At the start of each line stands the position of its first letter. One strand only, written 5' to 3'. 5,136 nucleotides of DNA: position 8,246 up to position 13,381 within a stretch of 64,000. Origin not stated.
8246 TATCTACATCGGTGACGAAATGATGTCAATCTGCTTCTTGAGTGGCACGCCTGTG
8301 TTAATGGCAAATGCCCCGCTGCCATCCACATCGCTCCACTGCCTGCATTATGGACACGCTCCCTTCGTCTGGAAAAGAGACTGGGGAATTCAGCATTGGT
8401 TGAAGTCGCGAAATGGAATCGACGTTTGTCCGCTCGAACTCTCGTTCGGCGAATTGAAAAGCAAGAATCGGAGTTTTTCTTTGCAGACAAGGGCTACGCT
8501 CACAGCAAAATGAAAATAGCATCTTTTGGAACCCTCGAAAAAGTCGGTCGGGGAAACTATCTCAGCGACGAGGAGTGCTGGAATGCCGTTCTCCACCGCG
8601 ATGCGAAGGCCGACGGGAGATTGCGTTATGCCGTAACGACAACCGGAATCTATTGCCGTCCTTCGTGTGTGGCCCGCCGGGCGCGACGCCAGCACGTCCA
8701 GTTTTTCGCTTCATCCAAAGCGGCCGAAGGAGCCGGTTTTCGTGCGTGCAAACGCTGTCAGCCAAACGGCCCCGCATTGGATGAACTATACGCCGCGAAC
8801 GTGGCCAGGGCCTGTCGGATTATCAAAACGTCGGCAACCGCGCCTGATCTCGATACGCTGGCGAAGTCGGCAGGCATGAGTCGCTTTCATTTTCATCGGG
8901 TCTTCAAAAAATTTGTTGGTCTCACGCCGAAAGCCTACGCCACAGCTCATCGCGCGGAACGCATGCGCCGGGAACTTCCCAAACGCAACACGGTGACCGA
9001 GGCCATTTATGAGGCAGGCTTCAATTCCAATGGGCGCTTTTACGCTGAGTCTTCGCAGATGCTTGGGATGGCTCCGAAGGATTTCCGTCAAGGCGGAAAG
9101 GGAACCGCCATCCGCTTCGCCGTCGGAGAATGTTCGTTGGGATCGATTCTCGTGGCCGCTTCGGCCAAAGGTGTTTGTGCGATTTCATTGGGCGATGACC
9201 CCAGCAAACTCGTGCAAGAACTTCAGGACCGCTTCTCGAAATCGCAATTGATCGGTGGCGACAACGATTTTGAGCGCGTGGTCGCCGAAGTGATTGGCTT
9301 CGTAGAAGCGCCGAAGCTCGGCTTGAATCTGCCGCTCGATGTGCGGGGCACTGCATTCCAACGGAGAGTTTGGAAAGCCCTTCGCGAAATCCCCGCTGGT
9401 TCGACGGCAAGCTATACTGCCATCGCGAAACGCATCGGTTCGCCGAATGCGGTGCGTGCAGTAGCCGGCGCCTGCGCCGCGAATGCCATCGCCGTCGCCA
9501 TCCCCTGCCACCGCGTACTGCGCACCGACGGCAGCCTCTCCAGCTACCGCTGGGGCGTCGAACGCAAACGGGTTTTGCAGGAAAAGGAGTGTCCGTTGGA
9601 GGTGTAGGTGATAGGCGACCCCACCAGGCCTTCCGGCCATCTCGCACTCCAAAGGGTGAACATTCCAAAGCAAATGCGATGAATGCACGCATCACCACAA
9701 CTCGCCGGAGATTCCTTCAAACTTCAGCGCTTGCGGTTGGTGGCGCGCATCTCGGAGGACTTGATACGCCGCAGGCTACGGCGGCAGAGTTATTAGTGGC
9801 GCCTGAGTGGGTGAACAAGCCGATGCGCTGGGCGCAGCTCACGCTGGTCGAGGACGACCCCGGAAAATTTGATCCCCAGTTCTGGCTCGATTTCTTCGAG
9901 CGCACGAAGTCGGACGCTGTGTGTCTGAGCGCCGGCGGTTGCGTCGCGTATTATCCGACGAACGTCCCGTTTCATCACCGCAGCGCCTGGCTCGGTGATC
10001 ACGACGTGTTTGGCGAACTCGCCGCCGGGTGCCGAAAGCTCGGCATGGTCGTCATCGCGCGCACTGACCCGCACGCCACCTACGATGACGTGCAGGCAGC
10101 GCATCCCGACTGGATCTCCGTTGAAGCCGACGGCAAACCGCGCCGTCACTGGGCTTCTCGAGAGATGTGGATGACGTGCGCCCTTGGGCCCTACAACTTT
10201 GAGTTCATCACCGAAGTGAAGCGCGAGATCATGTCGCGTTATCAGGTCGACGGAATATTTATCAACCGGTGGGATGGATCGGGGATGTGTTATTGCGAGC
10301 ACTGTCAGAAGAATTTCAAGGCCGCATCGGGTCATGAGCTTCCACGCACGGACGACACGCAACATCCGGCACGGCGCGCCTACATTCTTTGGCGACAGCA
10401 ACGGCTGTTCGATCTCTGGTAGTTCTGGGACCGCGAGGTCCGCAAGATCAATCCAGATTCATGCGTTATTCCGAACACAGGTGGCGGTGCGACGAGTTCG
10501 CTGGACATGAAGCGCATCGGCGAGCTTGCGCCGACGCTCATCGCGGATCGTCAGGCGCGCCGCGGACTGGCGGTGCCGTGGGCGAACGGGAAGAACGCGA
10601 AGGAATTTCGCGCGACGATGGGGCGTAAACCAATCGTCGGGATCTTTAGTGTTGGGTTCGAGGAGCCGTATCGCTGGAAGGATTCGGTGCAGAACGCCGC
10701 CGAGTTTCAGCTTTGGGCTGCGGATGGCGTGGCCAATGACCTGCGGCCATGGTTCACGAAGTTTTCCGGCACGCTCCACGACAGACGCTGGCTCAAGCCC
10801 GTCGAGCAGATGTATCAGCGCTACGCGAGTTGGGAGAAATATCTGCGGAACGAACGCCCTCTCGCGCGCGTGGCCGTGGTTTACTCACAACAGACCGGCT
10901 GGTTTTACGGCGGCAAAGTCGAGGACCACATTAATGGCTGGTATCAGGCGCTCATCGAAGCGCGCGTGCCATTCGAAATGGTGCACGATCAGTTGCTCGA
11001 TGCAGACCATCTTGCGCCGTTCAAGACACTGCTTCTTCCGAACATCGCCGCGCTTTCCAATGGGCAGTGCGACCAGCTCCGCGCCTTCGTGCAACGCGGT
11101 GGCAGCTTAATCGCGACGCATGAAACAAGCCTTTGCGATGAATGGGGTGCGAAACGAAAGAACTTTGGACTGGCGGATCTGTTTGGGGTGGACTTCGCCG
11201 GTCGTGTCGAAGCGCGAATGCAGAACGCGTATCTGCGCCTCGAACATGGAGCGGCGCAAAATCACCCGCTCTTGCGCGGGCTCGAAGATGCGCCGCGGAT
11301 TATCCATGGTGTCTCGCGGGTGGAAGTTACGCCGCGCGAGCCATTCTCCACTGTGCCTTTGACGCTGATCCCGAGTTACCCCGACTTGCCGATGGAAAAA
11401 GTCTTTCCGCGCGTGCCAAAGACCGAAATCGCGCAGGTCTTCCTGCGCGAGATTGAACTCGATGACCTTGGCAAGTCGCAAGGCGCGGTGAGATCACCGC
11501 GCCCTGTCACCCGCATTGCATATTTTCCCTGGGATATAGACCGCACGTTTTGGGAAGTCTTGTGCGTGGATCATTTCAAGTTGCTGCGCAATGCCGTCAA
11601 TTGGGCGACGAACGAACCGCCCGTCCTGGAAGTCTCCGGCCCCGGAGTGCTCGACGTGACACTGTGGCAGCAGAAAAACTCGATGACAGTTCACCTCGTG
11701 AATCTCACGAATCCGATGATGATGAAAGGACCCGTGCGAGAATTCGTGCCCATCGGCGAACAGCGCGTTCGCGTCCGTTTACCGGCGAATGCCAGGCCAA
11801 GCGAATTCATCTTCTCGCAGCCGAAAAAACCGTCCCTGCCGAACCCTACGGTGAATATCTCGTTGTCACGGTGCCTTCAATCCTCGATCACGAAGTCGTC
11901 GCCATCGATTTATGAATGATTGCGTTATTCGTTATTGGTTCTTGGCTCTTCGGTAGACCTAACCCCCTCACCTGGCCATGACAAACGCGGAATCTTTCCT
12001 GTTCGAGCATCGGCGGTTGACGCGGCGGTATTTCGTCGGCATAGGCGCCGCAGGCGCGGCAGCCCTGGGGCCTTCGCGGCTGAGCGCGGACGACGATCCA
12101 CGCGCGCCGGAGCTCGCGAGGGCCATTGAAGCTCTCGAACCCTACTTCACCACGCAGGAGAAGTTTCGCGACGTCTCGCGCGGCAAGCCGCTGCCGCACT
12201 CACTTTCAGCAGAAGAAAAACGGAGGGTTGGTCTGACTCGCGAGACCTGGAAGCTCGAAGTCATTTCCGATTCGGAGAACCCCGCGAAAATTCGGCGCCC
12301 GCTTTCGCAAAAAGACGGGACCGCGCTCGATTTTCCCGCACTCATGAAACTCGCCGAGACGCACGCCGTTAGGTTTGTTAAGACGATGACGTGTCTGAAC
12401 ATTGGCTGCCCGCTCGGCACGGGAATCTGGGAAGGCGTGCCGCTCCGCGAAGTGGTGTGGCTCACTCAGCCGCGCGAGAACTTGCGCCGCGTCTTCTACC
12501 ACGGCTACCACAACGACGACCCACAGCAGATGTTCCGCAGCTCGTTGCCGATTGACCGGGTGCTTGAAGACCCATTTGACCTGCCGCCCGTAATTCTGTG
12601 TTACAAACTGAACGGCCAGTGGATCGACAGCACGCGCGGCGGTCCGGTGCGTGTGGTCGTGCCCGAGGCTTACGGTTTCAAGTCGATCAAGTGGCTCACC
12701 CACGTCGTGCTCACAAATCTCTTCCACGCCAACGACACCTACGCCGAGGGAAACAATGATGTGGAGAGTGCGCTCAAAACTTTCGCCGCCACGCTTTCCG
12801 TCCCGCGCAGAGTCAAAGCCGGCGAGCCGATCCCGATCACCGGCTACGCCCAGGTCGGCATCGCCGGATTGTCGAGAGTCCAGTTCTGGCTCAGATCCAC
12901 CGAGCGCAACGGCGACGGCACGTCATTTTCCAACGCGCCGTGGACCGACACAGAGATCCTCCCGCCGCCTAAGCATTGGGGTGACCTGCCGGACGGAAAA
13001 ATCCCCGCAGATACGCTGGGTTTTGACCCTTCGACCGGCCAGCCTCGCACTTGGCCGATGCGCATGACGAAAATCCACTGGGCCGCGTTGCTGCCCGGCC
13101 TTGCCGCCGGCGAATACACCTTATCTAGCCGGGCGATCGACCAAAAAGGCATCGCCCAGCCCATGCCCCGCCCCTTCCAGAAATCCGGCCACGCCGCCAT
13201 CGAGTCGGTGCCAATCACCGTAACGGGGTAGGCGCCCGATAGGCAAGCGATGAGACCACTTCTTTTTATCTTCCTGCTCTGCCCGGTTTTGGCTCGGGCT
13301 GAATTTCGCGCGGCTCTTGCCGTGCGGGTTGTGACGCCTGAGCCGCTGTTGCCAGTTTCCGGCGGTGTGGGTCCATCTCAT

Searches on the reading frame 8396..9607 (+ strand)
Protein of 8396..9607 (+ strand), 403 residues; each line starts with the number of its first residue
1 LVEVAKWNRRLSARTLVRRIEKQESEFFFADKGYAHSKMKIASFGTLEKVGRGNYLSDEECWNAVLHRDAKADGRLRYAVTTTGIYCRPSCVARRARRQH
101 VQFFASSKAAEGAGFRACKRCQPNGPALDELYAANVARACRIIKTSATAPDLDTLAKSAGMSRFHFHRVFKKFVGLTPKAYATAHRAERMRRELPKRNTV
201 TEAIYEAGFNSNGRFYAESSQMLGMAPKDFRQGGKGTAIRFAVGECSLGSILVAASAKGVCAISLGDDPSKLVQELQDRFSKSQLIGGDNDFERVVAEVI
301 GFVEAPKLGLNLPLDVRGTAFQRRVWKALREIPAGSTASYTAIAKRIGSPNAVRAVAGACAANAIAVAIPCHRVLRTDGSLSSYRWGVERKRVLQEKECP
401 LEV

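Call 53: search_protein_families(library=pfam, proteins=[window:8396-9607:+])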
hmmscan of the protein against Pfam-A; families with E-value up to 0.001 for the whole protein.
window:8396-9607:+ (403 aa): 4 families
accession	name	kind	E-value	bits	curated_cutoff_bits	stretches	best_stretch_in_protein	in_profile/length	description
PF01035.26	DNA_binding_1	-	8.4e-32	109.3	27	1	320-398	1-79/81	6-O-methylguanine DNA methyltransferase, DNA binding domain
PF02805.21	Ada_Zn_binding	-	1.8e-28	98.7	23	1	60-123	1-64/65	Metal binding domain of Ada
PF12833.13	HTH_18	-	9.8e-19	67.9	33.6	1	155-232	1-79/80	Helix-turn-helix domain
PF00165.29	HTH_AraC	-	1.4e-11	44.6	26.6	1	152-181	11-40/42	Bacterial regulatory helix-turn-helix proteins, AraC family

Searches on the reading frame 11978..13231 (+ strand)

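Call 22: search_protein_families(library=ncbifam, proteins=[window:11978-13231:+])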
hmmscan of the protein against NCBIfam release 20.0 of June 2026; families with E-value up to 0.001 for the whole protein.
window:11978-13231:+ (417 aa): 4 families
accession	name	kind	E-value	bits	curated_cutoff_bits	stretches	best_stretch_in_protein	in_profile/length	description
NF052247.1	SorT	equivalog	2.8e-13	49.4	570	1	147-247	145-244/387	SorT family sulfite dehydrogenase catalytic subunit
NF052245.1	SorA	equivalog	2.8e-11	42.8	600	1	146-247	149-247/396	SorA family sulfite dehydrogenase catalytic subunit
TIGR04555.1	sulfite_DH_soxC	equivalog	5.1e-09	35.6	420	1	151-247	170-256/408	sulfite dehydrogenase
NF003767.0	PRK05363.1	equivalog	1.5e-07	31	207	1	151-247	145-247/320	protein-methionine-sulfoxide reductase catalytic subunit MsrP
